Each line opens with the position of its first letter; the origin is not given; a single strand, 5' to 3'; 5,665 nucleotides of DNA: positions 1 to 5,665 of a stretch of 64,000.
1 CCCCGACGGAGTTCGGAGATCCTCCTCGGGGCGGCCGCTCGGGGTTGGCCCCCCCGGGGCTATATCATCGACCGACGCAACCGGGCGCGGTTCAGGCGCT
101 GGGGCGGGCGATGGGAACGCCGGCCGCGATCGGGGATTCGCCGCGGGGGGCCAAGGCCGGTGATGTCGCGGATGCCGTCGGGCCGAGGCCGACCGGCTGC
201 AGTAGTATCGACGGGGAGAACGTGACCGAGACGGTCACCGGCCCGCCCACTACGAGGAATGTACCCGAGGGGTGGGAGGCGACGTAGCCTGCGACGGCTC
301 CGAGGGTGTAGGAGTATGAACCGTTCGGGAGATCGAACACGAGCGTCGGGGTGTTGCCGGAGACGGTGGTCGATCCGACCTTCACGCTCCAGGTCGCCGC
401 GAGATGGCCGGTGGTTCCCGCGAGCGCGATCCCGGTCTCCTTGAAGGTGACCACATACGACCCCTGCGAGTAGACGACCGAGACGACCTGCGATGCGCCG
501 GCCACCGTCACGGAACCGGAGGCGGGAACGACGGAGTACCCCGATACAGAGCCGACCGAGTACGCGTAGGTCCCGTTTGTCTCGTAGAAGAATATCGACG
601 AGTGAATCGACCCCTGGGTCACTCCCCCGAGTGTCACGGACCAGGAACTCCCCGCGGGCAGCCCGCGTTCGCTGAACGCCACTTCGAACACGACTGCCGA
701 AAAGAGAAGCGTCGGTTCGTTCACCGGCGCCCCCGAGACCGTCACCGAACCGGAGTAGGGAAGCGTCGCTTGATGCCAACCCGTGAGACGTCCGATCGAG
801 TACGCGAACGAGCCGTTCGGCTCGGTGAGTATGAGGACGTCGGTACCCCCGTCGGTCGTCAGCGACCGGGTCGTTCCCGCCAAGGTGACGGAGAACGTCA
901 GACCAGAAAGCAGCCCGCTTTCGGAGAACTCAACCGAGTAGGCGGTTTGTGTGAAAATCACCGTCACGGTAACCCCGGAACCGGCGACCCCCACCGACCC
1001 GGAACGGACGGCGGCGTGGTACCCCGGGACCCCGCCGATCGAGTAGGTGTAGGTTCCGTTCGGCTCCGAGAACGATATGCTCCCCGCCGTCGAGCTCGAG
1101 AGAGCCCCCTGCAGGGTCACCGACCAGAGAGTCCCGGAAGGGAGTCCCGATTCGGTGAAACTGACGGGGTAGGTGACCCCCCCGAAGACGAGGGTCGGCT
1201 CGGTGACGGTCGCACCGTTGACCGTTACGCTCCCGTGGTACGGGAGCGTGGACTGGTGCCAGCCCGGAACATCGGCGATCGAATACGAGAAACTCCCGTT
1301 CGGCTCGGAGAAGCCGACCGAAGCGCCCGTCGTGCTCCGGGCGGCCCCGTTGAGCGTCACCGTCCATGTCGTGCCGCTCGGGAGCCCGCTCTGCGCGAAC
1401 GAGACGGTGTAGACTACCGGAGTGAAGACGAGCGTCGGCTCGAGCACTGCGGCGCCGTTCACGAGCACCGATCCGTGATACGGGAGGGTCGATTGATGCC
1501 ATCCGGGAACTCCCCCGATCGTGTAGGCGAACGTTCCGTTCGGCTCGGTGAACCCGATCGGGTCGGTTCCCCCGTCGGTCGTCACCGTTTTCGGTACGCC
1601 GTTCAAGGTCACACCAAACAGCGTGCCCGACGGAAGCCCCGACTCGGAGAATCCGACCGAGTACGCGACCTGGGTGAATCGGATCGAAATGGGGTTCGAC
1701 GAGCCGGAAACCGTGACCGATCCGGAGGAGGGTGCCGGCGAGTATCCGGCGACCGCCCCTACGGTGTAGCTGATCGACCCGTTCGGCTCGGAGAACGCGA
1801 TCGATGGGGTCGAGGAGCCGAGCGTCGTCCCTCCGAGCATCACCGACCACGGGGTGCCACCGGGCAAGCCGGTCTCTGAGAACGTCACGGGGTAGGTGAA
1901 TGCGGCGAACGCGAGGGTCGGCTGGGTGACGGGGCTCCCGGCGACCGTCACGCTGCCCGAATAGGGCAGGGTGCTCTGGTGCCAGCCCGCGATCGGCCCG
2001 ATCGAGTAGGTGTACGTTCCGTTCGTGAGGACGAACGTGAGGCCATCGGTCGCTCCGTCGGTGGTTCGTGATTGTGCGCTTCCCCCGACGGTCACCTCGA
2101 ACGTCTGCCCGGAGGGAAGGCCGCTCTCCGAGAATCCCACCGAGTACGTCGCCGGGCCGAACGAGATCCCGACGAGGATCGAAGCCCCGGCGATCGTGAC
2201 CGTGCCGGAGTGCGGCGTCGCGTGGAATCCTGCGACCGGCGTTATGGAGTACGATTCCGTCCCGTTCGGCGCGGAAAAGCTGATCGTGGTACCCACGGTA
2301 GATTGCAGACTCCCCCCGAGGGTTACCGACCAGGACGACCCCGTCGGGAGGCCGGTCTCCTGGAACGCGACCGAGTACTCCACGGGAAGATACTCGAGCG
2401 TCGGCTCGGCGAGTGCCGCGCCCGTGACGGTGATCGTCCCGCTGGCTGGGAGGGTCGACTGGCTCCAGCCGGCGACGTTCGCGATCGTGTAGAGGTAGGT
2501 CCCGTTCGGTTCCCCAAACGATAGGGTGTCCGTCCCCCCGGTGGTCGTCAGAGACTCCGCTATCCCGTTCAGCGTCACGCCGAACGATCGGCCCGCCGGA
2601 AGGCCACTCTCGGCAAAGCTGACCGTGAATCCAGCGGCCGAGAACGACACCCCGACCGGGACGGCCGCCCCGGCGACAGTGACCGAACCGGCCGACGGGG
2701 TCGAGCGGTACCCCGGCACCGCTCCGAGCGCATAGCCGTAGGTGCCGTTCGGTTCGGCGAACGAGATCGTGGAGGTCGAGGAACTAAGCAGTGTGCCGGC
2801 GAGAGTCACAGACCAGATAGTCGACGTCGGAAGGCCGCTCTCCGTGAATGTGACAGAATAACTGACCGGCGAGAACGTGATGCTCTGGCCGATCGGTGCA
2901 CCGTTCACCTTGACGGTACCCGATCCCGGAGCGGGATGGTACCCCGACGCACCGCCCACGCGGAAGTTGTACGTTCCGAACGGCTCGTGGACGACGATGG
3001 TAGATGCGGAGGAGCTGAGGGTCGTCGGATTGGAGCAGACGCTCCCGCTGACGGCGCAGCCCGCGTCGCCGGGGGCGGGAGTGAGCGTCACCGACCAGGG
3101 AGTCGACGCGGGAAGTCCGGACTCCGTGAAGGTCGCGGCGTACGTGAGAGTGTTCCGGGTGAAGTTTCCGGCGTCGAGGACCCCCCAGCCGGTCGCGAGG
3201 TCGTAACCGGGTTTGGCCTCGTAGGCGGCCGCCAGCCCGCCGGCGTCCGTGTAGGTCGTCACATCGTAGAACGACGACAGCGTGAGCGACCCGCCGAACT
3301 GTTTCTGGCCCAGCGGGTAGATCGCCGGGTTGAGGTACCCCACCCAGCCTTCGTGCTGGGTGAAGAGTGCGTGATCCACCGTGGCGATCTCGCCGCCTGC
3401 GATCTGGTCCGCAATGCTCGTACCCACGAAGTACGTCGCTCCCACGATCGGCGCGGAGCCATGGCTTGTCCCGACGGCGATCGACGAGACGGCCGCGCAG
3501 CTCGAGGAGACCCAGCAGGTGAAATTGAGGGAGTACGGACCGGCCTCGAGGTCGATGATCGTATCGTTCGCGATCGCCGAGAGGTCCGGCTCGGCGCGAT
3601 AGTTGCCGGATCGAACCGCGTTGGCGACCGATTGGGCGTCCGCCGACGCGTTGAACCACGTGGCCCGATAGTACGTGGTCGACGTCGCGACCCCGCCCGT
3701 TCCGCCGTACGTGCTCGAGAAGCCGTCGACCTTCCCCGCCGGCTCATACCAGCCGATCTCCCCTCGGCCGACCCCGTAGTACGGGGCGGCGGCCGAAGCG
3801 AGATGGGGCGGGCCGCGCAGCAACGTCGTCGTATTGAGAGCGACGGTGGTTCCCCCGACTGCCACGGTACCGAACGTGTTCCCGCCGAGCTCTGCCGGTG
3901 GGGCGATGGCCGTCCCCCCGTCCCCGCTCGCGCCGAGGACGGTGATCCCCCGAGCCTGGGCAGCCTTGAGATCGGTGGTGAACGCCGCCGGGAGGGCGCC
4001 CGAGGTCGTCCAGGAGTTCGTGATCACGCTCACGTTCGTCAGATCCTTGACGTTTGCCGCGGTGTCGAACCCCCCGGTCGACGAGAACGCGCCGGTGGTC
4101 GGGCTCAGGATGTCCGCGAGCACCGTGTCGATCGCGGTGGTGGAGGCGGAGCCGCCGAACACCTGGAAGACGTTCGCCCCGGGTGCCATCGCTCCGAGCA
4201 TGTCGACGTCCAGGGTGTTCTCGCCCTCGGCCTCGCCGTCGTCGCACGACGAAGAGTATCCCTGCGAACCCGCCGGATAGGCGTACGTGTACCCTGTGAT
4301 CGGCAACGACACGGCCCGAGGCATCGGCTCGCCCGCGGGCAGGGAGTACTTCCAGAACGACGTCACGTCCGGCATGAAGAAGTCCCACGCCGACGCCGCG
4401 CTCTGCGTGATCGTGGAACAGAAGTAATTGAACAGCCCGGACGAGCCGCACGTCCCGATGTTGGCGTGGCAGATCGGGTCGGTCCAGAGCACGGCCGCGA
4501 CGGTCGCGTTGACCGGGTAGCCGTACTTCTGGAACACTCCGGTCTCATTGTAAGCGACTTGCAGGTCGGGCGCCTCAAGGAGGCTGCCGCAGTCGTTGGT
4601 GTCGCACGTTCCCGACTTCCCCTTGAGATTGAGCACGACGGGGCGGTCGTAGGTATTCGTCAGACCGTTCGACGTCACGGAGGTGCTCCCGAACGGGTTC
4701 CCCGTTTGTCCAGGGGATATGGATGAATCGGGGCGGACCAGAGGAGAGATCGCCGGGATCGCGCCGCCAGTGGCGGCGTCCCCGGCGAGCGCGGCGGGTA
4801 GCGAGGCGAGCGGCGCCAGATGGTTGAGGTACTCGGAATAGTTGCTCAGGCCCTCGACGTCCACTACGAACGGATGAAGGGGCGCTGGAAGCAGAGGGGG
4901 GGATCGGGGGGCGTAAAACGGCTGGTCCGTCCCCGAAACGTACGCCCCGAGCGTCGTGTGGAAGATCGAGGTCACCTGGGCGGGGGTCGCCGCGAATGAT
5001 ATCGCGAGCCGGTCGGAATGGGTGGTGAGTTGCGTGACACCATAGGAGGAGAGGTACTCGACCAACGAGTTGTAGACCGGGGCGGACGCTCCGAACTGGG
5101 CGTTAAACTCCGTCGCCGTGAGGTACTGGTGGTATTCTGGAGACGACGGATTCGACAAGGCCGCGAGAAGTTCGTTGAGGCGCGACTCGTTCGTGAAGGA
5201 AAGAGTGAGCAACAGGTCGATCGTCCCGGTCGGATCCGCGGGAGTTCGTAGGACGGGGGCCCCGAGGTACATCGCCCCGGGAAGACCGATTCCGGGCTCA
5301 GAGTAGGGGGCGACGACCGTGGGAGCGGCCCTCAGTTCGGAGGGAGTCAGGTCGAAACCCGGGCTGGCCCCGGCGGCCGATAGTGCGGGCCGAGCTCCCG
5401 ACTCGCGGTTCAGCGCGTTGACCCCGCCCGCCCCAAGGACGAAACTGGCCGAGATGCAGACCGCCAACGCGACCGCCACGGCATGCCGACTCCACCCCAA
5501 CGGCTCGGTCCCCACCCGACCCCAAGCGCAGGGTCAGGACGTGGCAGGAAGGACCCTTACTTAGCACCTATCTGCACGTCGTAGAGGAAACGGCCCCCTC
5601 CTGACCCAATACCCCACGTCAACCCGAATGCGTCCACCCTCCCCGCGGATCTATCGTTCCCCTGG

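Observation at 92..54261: One ~80-aa extracellular module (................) in over 30 copies on three unrelated head domains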

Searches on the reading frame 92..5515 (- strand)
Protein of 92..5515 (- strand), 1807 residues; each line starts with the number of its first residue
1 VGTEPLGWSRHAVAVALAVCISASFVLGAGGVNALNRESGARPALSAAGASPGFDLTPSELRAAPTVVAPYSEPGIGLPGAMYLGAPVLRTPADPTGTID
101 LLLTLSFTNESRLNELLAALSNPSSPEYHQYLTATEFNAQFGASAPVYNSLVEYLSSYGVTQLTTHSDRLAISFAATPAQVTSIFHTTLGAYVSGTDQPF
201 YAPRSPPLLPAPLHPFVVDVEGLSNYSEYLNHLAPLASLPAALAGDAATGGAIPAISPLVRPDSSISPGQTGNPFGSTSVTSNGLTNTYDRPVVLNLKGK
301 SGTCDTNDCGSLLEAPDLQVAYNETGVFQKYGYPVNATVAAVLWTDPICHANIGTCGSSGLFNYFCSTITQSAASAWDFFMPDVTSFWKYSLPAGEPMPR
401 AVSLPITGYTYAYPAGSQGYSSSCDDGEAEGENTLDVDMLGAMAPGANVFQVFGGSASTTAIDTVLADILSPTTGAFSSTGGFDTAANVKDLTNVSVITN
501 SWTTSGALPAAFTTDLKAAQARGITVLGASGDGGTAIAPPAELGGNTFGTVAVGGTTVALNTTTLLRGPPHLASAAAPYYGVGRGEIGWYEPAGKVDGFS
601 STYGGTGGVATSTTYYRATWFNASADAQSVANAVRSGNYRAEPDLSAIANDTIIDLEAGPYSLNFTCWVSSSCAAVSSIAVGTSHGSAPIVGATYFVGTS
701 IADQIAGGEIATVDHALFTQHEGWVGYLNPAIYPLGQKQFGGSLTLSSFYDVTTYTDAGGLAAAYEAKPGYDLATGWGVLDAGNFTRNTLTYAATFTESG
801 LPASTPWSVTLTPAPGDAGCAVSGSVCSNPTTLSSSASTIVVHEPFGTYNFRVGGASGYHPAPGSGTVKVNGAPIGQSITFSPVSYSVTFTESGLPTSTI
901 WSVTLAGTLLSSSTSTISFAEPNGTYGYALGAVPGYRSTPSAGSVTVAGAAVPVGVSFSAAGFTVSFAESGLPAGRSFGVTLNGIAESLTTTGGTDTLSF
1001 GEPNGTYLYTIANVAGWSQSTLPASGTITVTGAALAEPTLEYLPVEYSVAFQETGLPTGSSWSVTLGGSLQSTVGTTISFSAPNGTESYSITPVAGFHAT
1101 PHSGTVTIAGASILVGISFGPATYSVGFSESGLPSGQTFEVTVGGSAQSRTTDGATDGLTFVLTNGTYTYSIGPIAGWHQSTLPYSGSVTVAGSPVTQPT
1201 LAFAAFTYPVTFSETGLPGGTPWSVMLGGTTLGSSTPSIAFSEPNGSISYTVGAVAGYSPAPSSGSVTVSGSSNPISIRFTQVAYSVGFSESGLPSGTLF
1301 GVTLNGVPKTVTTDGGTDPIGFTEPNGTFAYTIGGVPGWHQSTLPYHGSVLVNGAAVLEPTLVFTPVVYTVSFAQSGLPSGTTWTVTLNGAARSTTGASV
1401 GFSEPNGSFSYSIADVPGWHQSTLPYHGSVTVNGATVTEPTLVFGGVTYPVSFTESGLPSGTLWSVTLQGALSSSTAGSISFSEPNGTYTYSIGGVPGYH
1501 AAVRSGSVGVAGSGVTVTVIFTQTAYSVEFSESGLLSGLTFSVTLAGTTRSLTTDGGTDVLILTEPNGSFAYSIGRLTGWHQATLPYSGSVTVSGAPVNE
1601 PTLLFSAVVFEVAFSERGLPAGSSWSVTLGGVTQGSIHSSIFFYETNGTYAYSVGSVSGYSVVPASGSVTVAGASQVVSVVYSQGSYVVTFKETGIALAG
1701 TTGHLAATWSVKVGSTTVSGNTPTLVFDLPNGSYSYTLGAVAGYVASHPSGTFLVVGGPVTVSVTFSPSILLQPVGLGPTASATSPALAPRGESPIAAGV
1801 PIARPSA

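Call 9: search_protein_families(library=pfam, proteins=[window:92-5515:-], max_evalue=0.01)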
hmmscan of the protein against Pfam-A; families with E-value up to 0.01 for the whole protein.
window:92-5515:- (1807 aa): 2 families
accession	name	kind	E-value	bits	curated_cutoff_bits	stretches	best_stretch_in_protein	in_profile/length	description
PF09286.16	Pro-kuma_activ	-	1.2e-24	87.6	23.5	1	90-225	6-142/143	Pro-kumamolisin, activation domain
PF06742.16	DUF1214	-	0.00043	21.2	25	0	885-907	21-43/112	Protein of unknown function (DUF1214)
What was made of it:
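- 92..5515 (-): g1: secreted sedolisin-like (S53) peptidase precursor with a 12-unit module array. There is an N-terminal hydrophobic signal and no C-terminal anchor. Pro-kuma_activ PF09286, E 1.2e-24, at window 4841-5248 (call 9).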

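Call 10: search_protein_families(library=ncbifam, proteins=[window:92-5515:-], max_evalue=0.01)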
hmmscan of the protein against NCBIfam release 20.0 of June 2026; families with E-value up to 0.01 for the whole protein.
window:92-5515:- (1807 aa): 0 families

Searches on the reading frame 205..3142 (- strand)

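Call 60: search_protein_families(library=pfam, proteins=[window:205-3142:-], max_evalue=10)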
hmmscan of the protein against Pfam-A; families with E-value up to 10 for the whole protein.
window:205-3142:- (979 aa): 7 families
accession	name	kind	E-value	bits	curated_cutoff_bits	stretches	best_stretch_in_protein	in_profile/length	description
PF23157.1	DUF7055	-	2.2e-05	24.5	27.6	0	795-813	28-46/66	Domain of unknown function (DUF7055)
PF06742.16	DUF1214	-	0.00028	21.8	25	0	94-116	21-43/112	Protein of unknown function (DUF1214)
PF21595.3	CCL2-like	-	0.017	15.6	27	1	867-923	52-109/127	CCL2 lectin-like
PF23759.1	GBD_T9SS_assoc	-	0.052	14.3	27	0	620-649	41-68/116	Galactose binding domain-like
PF22111.2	MtrC-MtrF_N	-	0.053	13.9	27.7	1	902-949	32-79/126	Decaheme cytochrome c component MtrC/MtrF N-terminal domain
PF12843.12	QSregVF_b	-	0.32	11.3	22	0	249-269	23-43/66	Putative quorum-sensing-regulated virulence factor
PF22184.2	CBM_56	-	1.2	9.9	27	0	831-861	44-73/75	Carbohydrate binding module family 56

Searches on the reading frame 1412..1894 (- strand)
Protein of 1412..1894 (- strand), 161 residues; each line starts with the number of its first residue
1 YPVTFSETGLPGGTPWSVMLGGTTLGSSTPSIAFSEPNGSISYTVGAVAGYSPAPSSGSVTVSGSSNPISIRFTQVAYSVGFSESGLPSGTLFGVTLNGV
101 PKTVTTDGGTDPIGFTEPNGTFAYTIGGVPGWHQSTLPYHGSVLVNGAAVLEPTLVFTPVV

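Call 56: predict_structure(alignment_id=A4)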
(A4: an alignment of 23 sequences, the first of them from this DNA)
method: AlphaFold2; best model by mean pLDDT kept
length: 161 residues; sequences in the alignment: 23
mean_pLDDT: 96.2   pTM: 0.73
mean pLDDT of the five models: 96.2, 95.8, 95.7, 94.8, 94.4
residues with pLDDT >= 90: 154; 70-90: 7; 50-70: 0; < 50: 0
segments of 3 or more residues with pLDDT < 50: none
pLDDT, mean of each block of 10 residues (from residue 1): 97 97 98 97 95 97 93 96 98 98 97 96 97 95 94 96 84
secondary structure, 60 per line:
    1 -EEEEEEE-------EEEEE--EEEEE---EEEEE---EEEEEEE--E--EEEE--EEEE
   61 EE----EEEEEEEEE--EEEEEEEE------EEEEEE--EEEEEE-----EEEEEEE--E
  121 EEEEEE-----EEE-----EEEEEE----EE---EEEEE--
elements in order: E2-8 E16-20 E23-27 E31-35 E39-45 E51-54 E57-62 E67-75 E78-85 E92-97 E100-105 E111-117 E120-126 E132-134 E140-145 E155-159
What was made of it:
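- Two-unit fold: pLDDT 96.2, pTM 0.73, with a two-residue gap between the last strand of unit 1 and the first strand of unit 2 (call 56).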

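Call 58: fold_search(model_id=the predicted structure, library=pdb)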
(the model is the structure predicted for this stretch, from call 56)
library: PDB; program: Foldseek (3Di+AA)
matches with E <= 10: 842; with E <= 0.001: 12
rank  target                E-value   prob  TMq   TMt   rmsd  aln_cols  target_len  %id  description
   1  10ps                  1.8e-05  1.00  0.50  0.20   6.4       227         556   18  Crystal structure of SdrD A2-A3-B1-B2 domains from Staphylococcus aureus JH1 (released 2026-02-11)
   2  6fwv_B                1.9e-05  1.00  0.61  0.23   5.5       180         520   16  The Bacillus anthracis TIE protein (released 2018-08-08)
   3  4oq1                  2.0e-05  1.00  0.44  0.24  10.9       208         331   15  Structure of the Streptococcal ancillary pilin (released 2014-04-23)
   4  6fwv_A                2.5e-05  1.00  0.63  0.23   5.5       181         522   15  The Bacillus anthracis TIE protein (released 2018-08-08)
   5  6vjb                  1.9e-04  1.00  0.35  0.07  10.1       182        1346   16  Crystal structure of a catalytically inactive CXC Chemokine-degrading protease SpyCEP from Streptococcus pyogenes (released 2020-04-15)
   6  7w6b                  2.2e-04  1.00  0.37  0.11  11.1       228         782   11  Crystal Structure of PitA from pilus islet-2 of Streptococcus oralis (released 2022-06-01)
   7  7vcn_B                2.6e-04  1.00  0.36  0.16  11.8       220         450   10  Crystal Structure of PitA fragment from pilus islet-2 of Streptococcus oralis with Tb-Xo4 (released 2022-07-13)
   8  7vcr_A                3.1e-04  1.00  0.37  0.16  11.1       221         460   10  Crystal Structure of PitA fragment from pilus islet-2 of Streptococcus oralis (released 2022-06-01)
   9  7vcr_B                3.2e-04  1.00  0.36  0.16  11.0       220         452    9  Crystal Structure of PitA fragment from pilus islet-2 of Streptococcus oralis (released 2022-06-01)
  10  5xya                  3.2e-04  1.00  0.34  0.07   9.5       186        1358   12  Crystal structure of a serine protease from Streptococcus species (released 2018-08-08)
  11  7edd                  3.9e-04  1.00  0.36  0.07  10.0       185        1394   15  Crystal structure of a serine protease from Streptococcus pyogenes (released 2021-05-12)
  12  3phs                  6.5e-04  1.00  0.35  0.26  11.6       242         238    9  Crystal Structure of GBS52, the minor pilin in gram-positive pathogen Streptococcus agalactiae (released 2010-11-17)
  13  7s8u                  1.2e-03  0.99  0.27  0.08  16.1       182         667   13  Cryo-EM structure of a mammalian peptide transporter (PepT1/slc15a1) in nanodisc (released 2022-07-20)
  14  5xyr                  2.1e-03  1.00  0.37  0.07   9.2       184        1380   14  Crystal structure of a serine protease from Streptococcus species (released 2018-08-08)
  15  9c7u_B                3.0e-03  1.00  0.38  0.34   8.9       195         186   14  Structure of the human truncated BOS complex in GDN (released 2024-08-21)
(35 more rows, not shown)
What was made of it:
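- On CnaB / SpaA-like prealbumin-fold stalk domains: Tandem model E about 2e-5 (call 58).
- Closest known: SdrD / UafA B repeats of staphylococcal MSCRAMMs. Same: Top tandem structural match: SdrD A2-A3-B1-B2, E 1.8e-5 (call 58).
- Two-unit structural matches: SdrD B1-B2 and the stalk of the B. anthracis TIE protein at E about 2e-5, followed by streptococcal and lactobacillar pilins (call 58).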
